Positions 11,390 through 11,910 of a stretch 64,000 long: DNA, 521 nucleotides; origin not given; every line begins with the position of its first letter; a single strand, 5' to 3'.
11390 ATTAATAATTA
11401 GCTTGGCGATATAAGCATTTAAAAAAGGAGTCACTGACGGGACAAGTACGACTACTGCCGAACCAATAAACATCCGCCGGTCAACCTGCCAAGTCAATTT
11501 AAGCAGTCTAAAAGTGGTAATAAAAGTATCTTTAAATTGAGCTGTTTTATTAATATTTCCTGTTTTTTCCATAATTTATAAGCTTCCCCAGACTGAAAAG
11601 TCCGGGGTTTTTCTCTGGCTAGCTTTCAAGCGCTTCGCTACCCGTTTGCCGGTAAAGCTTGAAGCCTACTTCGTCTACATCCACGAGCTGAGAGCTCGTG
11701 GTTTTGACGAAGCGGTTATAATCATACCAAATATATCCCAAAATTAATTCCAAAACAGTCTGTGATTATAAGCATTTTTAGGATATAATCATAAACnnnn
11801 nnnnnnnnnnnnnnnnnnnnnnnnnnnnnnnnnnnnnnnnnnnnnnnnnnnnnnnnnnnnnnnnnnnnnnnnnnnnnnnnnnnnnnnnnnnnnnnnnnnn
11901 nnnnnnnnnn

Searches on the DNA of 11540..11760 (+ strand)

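Call 31: search_rna_families(source=window, start=11540, end=11760, threshold=evalue, max_evalue=10)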
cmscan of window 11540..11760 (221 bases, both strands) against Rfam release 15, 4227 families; matches with E-value up to 10: 12.
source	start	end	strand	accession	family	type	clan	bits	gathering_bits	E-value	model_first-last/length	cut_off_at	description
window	11540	11614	+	RF01808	MicX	Gene; sRNA;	-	18.7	75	0.035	110-194/194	5'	MicX Vibrio cholerae sRNA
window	11669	11722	+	RF04271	mir-1244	Gene; miRNA;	-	17.3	105.4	1.9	1-84/84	no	mir-1244 microRNA precursor family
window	11544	11614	-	RF04335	Plastid-rpl20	Cis-reg;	-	17.2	53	3.7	1-80/80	no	Plastid-rpl20 3UTR RNA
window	11578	11619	+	RF00489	ctRNA_p42d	Gene; antisense;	-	16.7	50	0.43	1-46/46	no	ctRNA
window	11674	11751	-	RF01797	fstAT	Gene; antitoxin;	-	14.3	72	5.3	1-94/94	no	Fst antitoxin sRNA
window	11540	11622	+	RF00557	L10_leader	Cis-reg; leader;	-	12.7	44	6.6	64-138/138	5'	Ribosomal protein L10 leader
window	11540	11614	+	RF00022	GcvB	Gene;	-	12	42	1.7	117-204/204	5'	GcvB RNA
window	11699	11744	-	RF02119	FTX_1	Gene; lncRNA;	-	12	50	4.8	32-71/71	no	FTX transcript, XIST regulator conserved region 1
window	11554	11615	+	RF02278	Betaproteobacteria_toxic_sRNA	Gene; sRNA;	-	11.1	50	9.7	1-64/64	no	Betaproteobacteria toxic small RNA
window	11673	11744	-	RF02956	DUF2693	Gene; sRNA;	-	10.5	81.3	7.9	1-165/165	no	DUF2693 RNA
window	11551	11599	-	RF00026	U6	Gene; snRNA; splicing;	CL00009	9.5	44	9.6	1-51/105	no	U6 spliceosomal RNA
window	11719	11760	+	RF00628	RgsA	Gene; sRNA;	-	7.4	88.4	9.5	1-42/194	3'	RgsA sRNA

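Call 82: search_dna_similar(query=window:11574-11721:+, collection=plasmids, mode=distant, max_evalue=0.01, max_rows=10)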
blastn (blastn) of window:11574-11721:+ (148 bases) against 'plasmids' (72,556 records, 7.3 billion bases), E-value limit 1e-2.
No match.

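Call 83: search_dna_similar(query=window:11574-11721:+, collection=phages, mode=distant, max_evalue=0.01, max_rows=10)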
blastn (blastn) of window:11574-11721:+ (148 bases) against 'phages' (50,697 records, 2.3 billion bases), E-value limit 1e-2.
No match.
